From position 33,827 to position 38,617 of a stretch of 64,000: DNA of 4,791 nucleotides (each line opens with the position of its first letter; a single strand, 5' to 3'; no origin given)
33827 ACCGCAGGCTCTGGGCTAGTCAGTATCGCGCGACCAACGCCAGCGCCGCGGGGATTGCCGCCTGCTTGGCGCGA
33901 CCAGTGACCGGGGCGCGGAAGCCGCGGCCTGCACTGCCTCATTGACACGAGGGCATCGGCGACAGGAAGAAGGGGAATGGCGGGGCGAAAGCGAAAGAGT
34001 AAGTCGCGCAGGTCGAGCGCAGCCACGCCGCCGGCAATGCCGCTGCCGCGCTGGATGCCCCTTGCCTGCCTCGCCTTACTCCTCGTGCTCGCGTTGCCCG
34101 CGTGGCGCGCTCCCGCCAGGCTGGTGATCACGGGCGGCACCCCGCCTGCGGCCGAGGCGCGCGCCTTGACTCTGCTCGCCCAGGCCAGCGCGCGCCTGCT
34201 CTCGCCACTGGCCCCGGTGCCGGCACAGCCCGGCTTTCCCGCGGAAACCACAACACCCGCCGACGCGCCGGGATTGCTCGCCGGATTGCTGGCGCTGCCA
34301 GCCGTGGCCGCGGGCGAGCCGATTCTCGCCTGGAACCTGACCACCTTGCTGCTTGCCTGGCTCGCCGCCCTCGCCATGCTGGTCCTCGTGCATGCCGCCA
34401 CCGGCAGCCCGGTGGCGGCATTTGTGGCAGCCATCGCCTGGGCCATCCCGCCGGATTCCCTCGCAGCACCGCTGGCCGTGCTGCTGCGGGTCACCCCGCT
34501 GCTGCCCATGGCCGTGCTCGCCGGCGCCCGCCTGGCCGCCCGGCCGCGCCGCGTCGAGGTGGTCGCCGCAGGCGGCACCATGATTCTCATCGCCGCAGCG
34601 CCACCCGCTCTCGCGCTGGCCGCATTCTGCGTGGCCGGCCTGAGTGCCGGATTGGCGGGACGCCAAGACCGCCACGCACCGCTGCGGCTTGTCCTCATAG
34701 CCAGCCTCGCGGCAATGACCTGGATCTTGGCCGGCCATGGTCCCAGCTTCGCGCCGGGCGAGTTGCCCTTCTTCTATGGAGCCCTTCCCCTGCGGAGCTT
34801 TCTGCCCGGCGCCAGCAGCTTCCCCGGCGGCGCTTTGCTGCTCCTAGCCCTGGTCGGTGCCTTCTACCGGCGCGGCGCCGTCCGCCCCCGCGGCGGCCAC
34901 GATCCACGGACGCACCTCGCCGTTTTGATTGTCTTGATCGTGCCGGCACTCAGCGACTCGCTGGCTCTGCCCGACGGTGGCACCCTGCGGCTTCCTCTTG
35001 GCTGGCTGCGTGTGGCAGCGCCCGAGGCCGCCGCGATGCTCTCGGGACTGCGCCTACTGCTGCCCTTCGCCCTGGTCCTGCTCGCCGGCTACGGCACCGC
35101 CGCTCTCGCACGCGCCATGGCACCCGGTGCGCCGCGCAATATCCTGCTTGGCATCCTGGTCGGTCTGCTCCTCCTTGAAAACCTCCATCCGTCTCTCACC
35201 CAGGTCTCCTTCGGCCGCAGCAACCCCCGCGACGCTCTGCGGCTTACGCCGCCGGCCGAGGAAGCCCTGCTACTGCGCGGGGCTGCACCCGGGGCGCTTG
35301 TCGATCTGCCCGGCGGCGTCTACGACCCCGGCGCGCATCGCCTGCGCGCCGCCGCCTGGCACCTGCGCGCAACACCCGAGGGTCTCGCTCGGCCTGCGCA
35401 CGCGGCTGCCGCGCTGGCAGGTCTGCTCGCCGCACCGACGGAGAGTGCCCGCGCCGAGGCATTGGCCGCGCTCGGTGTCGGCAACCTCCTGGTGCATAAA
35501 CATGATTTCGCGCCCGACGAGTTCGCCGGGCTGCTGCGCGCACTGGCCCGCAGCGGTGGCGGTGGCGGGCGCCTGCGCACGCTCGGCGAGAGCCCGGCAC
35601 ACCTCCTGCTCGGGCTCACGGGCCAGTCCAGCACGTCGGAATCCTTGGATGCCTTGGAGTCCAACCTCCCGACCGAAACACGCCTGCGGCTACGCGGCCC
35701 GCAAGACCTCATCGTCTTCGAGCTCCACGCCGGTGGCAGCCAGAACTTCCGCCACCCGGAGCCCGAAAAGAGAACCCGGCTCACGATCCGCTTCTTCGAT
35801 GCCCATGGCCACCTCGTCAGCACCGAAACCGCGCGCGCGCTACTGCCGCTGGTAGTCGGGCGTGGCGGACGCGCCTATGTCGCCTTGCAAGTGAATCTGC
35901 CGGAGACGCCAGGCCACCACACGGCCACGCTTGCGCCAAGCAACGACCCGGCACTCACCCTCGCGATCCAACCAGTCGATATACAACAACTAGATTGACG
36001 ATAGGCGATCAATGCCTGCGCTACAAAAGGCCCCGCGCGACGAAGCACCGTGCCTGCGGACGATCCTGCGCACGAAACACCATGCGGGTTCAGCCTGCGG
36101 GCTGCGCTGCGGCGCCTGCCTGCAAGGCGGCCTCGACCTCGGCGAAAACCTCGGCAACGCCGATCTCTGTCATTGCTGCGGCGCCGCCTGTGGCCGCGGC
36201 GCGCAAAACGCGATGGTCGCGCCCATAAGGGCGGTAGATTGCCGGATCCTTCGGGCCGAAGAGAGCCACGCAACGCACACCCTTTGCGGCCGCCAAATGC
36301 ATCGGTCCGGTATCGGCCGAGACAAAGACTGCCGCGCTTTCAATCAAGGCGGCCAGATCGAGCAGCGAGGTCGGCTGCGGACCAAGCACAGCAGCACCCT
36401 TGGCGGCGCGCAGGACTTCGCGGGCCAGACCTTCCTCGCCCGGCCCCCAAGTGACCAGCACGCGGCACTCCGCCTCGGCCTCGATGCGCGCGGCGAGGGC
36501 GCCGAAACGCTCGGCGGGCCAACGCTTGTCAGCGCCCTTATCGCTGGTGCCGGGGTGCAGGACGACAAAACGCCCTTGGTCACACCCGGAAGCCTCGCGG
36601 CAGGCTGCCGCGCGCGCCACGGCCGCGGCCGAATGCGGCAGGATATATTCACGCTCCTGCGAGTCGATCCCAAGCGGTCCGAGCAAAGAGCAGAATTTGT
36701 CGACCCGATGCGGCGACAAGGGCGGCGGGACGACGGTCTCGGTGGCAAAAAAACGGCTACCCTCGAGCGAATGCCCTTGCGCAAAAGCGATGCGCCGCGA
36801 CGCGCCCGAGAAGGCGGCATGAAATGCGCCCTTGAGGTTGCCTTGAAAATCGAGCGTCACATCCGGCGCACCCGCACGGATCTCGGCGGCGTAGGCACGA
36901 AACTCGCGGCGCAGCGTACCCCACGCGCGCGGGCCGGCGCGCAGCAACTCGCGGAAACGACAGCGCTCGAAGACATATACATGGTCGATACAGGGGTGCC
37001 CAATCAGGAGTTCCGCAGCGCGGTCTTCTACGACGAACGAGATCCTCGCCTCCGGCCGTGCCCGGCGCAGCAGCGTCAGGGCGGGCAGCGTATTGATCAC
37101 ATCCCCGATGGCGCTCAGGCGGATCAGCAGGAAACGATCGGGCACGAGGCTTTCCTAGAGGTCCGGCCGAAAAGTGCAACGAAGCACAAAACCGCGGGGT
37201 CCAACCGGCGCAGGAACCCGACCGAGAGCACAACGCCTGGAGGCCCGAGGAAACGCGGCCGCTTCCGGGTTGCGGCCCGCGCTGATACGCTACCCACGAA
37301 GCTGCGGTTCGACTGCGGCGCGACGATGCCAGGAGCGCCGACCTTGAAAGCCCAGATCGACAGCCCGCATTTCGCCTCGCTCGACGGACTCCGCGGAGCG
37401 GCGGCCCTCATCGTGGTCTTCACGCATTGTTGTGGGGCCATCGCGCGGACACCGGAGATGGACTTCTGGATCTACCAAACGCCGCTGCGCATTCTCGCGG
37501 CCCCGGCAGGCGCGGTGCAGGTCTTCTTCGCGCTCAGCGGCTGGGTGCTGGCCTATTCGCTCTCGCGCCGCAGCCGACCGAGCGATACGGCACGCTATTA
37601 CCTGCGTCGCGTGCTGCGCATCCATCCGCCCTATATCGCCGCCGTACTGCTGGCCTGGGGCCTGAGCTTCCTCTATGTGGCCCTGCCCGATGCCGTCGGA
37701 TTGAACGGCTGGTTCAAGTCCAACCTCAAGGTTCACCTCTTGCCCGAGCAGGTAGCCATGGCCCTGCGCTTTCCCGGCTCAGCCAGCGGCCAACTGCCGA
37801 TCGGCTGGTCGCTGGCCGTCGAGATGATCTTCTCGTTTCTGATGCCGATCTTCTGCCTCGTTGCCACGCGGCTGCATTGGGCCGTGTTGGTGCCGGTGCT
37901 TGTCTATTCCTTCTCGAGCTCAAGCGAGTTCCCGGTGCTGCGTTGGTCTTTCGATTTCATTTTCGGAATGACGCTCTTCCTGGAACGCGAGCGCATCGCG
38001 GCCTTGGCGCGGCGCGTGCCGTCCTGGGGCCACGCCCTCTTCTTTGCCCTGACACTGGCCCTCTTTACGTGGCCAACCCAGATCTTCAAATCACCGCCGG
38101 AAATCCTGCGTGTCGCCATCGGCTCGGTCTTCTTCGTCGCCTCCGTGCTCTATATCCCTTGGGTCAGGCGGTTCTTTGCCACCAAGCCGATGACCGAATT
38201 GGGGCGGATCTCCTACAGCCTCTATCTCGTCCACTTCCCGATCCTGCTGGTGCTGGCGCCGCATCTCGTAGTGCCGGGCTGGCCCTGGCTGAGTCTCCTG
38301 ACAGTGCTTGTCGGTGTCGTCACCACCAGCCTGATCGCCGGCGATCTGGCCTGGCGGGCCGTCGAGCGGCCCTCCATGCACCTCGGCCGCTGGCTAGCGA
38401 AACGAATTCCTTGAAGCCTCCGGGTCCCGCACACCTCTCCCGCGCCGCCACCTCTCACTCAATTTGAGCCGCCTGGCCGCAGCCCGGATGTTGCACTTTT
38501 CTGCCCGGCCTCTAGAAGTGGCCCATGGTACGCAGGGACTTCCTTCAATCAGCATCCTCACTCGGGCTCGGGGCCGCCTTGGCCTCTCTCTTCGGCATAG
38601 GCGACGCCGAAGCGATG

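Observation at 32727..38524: Conserved 34-nt promoter-like element TTGCAC-N16-TAGRRR-N6-start giving leaderless starts for three unrelated genes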

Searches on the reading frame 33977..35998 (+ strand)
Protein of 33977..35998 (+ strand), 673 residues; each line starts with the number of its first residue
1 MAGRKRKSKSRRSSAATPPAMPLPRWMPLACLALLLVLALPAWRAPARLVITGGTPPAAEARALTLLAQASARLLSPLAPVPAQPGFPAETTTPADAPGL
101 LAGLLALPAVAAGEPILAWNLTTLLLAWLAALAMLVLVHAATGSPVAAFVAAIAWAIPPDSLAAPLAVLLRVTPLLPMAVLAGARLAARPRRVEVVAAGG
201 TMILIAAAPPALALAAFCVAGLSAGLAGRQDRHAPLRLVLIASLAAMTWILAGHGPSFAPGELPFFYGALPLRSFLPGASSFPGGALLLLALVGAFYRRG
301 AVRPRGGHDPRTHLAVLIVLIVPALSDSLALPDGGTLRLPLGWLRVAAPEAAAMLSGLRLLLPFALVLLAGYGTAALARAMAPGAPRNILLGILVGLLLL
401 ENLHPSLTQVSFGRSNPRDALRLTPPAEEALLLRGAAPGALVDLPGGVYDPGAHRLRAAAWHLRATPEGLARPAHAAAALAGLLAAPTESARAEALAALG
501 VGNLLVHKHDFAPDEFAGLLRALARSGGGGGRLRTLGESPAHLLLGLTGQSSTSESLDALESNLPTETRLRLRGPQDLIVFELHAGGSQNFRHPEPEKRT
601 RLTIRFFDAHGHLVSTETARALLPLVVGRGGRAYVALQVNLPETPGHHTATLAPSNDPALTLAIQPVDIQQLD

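Call 12: search_protein_families(library=pfam, proteins=[window:33977-35998:+], max_evalue=0.01)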
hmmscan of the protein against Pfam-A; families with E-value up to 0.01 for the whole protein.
window:33977-35998:+ (673 aa): 0 families

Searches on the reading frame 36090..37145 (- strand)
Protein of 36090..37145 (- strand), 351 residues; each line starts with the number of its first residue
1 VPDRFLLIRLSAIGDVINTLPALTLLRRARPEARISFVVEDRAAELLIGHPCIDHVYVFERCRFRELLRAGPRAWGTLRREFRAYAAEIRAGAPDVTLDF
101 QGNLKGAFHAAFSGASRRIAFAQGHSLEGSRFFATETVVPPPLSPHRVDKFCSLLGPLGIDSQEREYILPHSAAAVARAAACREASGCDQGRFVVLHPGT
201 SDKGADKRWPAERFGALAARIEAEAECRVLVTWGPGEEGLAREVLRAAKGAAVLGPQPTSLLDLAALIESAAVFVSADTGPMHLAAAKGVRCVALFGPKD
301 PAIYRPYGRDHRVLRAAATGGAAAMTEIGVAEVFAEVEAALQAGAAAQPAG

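Call 10: search_protein_families(library=pfam, proteins=[window:36090-37145:-])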
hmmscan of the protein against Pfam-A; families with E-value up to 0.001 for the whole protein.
window:36090-37145:- (351 aa): 1 family
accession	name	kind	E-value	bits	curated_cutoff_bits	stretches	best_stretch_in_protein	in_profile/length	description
PF01075.23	Glyco_transf_9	-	3.7e-35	121.9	22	1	85-316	4-229/247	Glycosyltransferase family 9 (heptosyltransferase)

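Call 43: find_homologous_proteins(query=window:36090-37145:-, max_evalue=1e-60)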
Query window:36090-37145:- (351 aa): 266 proteins with E <= 1e-60 among 8000 candidates; the best 120 are listed.
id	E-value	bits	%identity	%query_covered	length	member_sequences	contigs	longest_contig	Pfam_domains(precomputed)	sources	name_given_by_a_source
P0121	5.9e-226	767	100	100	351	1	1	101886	PF01075.24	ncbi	ncbi:MAG: glycosyltransferase family 9 protein [Deltaproteobacteria bacterium]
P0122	6.2e-189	646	85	100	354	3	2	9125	PF01075.24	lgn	-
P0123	1.8e-151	522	71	97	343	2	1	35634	PF01075.24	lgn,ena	-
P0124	3.5e-148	512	71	95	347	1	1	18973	PF01075.24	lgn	-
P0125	7.4e-116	405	61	97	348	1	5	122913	PF01075.24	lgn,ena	-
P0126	1.2e-115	405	58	98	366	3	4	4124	PF01075.24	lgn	-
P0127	3.1e-115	403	60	94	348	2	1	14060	PF01075.24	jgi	jgi:ADP-heptose:LPS heptosyltransferase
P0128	5.1e-115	403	59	98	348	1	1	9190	PF01075.24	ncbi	ncbi:MAG: glycosyltransferase family 9 protein [Thermodesulfobacteriota bacterium]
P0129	5.7e-115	402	58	95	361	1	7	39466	PF01075.24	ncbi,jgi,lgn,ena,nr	ncbi:MAG: glycosyltransferase family 9 protein [Deltaproteobacteria bacterium]|nr:glycosyltransferas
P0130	1.3e-114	401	58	97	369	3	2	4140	PF01075.24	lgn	-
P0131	1.8e-114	401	60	99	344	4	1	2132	PF01075.24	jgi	-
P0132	3.0e-114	400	63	89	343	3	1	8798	PF01075.24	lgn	-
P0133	1.8e-113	398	60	95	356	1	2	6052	PF01075.24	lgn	-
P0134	2.2e-113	397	58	97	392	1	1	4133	PF01075.24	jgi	jgi:heptosyltransferase-1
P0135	2.3e-113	397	62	90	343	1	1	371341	PF01075.24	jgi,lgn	-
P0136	1.3e-112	395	60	96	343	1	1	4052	PF01075.24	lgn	-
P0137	3.1e-112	393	59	95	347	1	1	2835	PF01075.24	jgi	jgi:lipopolysaccharide heptosyltransferase I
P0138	3.7e-112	393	60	96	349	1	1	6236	PF01075.24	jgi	jgi:heptosyltransferase I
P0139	4.8e-112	393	58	96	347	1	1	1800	PF01075.24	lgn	-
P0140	8.0e-112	392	59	96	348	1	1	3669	PF01075.24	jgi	jgi:heptosyltransferase I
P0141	1.9e-111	391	59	93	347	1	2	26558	PF01075.24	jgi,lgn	jgi:lipopolysaccharide heptosyltransferase I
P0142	5.6e-111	389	60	98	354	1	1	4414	PF01075.24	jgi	jgi:heptosyltransferase I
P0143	6.6e-111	389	59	97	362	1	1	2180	PF01075.24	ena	-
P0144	7.6e-111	389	58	97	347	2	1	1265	PF01075.24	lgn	-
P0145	9.4e-111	389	58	98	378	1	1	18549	PF01075.24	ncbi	-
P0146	1.7e-109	384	58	97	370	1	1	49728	PF01075.24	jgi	jgi:lipopolysaccharide heptosyltransferase I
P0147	2.8e-109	384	60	93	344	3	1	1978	PF01075.24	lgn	-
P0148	4.7e-109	383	61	90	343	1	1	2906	PF01075.24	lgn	-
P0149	5.4e-109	383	56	100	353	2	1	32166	PF01075.24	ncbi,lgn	-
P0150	1.1e-108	382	58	96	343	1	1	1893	PF01075.24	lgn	-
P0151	1.7e-108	381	58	94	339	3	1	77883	PF01075.24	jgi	-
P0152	3.3e-108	380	57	97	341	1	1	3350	PF01075.24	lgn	-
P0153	1.5e-107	378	57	97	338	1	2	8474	PF01075.24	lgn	-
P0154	1.6e-107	378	56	97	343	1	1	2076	PF01075.24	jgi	jgi:lipopolysaccharide heptosyltransferase I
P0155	1.8e-107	378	56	89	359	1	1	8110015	PF01075.24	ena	-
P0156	2.4e-107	377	57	98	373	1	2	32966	PF01075.24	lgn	-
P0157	5.2e-107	376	56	95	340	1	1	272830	PF01075.24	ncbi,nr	ncbi:MAG: glycosyltransferase family 9 protein [Candidatus Binatia bacterium]|nr:glycosyltransferase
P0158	5.4e-107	376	57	97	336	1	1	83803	PF01075.24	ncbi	-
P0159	5.6e-107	376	60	93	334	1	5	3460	PF01075.24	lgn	-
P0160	1.8e-106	374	56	98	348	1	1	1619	PF01075.24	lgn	-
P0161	2.2e-106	374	57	95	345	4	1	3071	PF01075.24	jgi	-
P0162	2.2e-106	374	59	89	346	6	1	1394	PF01075.24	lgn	-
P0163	2.7e-106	374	57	95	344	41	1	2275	PF01075.24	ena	-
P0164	4.5e-106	373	54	97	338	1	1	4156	PF01075.24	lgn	-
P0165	4.8e-106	373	59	89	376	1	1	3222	PF01075.24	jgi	-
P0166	1.4e-105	372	57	97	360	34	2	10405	PF01075.24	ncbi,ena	-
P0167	4.0e-105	370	56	98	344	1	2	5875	PF01075.24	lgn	-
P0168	4.9e-105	370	57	96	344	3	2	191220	PF01075.24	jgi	jgi:heptosyltransferase-1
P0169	1.1e-104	369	59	89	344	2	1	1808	PF01075.24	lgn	-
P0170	2.6e-104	367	53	99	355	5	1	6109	PF01075.24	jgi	-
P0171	7.3e-104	366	54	97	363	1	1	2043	PF01075.24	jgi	jgi:lipopolysaccharide heptosyltransferase I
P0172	7.5e-104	366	57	96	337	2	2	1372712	PF01075.24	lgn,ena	-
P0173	1.9e-103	365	57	96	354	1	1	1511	PF01075.24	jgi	jgi:lipopolysaccharide heptosyltransferase I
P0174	2.8e-103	364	55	95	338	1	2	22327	PF01075.24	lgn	-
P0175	3.3e-103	364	55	95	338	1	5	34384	PF01075.24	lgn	-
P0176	6.5e-103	363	56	95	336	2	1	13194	PF01075.24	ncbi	-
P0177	8.8e-103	362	57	94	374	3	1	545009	PF01075.24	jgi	-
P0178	3.0e-102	361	56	97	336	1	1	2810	PF01075.24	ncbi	-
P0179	1.2e-101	359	58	89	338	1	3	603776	PF01075.24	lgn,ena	-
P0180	1.3e-101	359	54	97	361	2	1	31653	PF01075.24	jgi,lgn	-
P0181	2.1e-101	358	54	97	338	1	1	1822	PF01075.24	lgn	-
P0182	1.1e-100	355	56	96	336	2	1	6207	PF01075.24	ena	-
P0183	3.0e-100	354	54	96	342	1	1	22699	PF01075.24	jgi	jgi:ADP-heptose:LPS heptosyltransferase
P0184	5.3e-100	353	55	97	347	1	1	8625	PF01075.24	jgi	jgi:lipopolysaccharide heptosyltransferase I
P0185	1.3e-99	352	54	96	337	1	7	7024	PF01075.24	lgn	-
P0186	2.8e-99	351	55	95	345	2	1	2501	PF01075.24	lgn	-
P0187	2.1e-98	348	54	95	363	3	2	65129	PF01075.24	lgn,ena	-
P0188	5.4e-98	347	55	99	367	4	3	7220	PF01075.24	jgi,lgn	-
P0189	2.3e-97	345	52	97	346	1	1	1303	PF01075.24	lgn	-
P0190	1.6e-96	342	55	97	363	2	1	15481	PF01075.24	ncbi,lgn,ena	-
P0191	4.1e-96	340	52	97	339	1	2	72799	PF01075.24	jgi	jgi:lipopolysaccharide heptosyltransferase I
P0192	5.2e-96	340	53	94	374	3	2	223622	PF01075.24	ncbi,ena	-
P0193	1.6e-95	339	51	97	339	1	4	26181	PF01075.24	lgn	-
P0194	2.4e-95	338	51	97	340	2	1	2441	PF01075.24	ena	-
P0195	1.1e-94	336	51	99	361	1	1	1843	PF01075.24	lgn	-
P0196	2.1e-93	332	51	98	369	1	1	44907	PF01075.24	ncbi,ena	-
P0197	3.6e-93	331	54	97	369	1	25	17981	PF01075.24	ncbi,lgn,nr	ncbi:MAG: glycosyltransferase family 9 protein [Planctomycetes bacterium]|nr:glycosyltransferase fam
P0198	1.1e-92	329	50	98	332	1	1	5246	PF01075.24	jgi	jgi:lipopolysaccharide heptosyltransferase I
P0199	4.2e-92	327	49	98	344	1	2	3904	PF01075.24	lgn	-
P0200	5.6e-92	327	51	97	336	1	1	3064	PF01075.24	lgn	-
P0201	5.9e-92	327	51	96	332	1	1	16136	PF01075.24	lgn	-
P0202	1.0e-89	319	49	96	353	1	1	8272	PF01075.24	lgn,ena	-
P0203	1.2e-89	319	50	96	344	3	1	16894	PF01075.24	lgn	-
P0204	6.5e-89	317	49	96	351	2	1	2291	PF01075.24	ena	-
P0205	6.5e-89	317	47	96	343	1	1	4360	PF01075.24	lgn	-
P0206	1.5e-88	316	50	99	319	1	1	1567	PF01075.24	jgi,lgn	jgi:lipopolysaccharide heptosyltransferase I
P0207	4.1e-87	311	49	96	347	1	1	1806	PF01075.24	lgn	-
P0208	4.6e-87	311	49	95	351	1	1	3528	PF01075.24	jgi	jgi:heptosyltransferase I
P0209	7.2e-87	310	48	97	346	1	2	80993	PF01075.24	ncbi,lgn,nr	ncbi:MAG: glycosyltransferase family 9 protein [Planctomycetes bacterium]|nr:glycosyltransferase fam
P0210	9.7e-87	310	47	97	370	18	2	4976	PF01075.24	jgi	-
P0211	1.2e-86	309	49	97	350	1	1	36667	PF01075.24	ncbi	-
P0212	4.8e-86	307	46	99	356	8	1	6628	PF01075.24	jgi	-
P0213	5.0e-86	307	49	95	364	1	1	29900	PF01075.24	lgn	-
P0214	1.2e-85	306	50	96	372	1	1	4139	PF01075.24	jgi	jgi:lipopolysaccharide heptosyltransferase I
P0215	1.3e-85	306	48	97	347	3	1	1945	PF01075.24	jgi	jgi:lipopolysaccharide heptosyltransferase I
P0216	6.4e-85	304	47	97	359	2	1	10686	PF01075.24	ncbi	-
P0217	7.4e-85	303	48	97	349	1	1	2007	PF01075.24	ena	-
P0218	1.4e-84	303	48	93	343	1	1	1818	PF01075.24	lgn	-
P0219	2.8e-84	302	46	99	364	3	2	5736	PF01075.24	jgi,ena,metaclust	metaclust:\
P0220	3.1e-84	301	49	94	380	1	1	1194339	PF01075.24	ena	-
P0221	3.5e-84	301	46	100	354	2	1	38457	PF01075.24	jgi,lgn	jgi:3-deoxy-D-manno-octulosonic-acid transferase/heptosyltransferase-1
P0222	3.7e-84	301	47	97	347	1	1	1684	PF01075.24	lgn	-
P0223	4.6e-84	301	49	95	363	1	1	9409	PF01075.24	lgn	-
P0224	4.8e-84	301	48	98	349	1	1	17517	PF01075.24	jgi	jgi:3-deoxy-D-manno-octulosonic-acid transferase/heptosyltransferase-1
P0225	5.8e-84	301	47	97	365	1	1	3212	PF01075.24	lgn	-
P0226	6.7e-84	300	46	100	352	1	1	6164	PF01075.24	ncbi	-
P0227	7.3e-84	300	48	98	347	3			PF01075.24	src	-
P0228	7.4e-84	300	47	96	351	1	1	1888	PF01075.24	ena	-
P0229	7.5e-84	300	48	96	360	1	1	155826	PF01075.24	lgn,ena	-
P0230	1.1e-83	300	48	95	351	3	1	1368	PF01075.24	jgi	jgi:heptosyltransferase-1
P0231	1.3e-83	299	46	98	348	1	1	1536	PF01075.24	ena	-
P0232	1.4e-83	299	47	94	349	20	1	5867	PF01075.24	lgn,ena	-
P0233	1.6e-83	299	50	97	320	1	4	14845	PF01075.24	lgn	-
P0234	1.7e-83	299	48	94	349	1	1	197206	PF01075.24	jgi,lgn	jgi:lipopolysaccharide heptosyltransferase I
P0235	2.1e-83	299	47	99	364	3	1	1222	PF01075.24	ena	-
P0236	3.8e-83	298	49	97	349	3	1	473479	PF01075.24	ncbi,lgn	-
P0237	4.5e-83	298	48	98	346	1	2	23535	PF01075.24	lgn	-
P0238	4.6e-83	298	48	98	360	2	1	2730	PF01075.24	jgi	jgi:lipopolysaccharide heptosyltransferase I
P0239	6.0e-83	297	48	94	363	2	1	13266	PF01075.24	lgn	-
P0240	6.3e-83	297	47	99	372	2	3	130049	PF01075.24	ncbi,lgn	-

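Call 44: find_encoding_contigs(protein=P0122, flank=10000, max_places=3)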
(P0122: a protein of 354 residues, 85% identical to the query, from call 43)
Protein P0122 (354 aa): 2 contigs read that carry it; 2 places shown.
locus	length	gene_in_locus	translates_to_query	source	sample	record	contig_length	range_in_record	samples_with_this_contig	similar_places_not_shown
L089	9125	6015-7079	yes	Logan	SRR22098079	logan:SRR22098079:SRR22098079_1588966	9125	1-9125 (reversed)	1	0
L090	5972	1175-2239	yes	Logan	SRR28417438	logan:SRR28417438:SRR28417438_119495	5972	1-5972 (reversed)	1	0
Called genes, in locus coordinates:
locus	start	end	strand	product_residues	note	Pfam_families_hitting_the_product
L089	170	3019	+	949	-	PF00133:tRNA-synt_1, PF09334:tRNA-synt_1g, PF01406:tRNA-synt_1e (weak), PF09334:tRNA-synt_1g (weak), PF08264:Anticodon_1, PF06827:zf-FPG_IleRS (weak)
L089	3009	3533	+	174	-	PF01252:Peptidase_A8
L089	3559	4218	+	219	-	PF00881:Nitroreductase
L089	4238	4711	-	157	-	-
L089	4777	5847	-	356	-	PF01757:Acyl_transf_3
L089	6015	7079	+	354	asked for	PF01075:Glyco_transf_9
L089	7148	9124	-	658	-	?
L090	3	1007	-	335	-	?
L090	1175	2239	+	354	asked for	PF01075:Glyco_transf_9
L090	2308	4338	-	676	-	-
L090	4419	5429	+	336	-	PF00685:Sulfotransfer_1 (weak), PF13469:Sulfotransfer_3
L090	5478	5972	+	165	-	?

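Call 45: find_encoding_contigs(protein=P0121, flank=1000, max_places=2)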
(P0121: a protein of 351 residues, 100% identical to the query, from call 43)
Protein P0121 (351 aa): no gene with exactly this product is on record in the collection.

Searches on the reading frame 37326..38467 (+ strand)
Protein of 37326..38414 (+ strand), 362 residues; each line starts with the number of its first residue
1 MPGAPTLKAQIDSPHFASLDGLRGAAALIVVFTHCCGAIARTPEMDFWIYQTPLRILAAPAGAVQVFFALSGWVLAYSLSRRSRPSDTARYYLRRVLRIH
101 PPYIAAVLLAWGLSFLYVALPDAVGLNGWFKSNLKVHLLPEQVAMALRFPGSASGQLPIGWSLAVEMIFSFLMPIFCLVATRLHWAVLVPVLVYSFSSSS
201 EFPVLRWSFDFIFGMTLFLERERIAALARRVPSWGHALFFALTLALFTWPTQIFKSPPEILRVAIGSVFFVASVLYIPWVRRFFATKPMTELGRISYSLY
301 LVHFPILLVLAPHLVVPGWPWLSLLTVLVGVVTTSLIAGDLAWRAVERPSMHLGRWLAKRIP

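Call 12: search_protein_families(library=pfam, proteins=[window:37427-38467:+], max_evalue=0.01)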
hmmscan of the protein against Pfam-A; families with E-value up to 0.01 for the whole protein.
window:37427-38467:+ (346 aa): 0 families

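Call 68: search_protein_families(library=pfam, proteins=[window:37326-38414:+], max_evalue=0.001)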
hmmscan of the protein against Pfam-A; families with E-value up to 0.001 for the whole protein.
window:37326-38414:+ (362 aa): 1 family
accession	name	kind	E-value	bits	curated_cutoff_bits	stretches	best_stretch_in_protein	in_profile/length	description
PF01757.29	Acyl_transf_3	-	8.1e-31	107.7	31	1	17-337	2-320/326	Acyltransferase domain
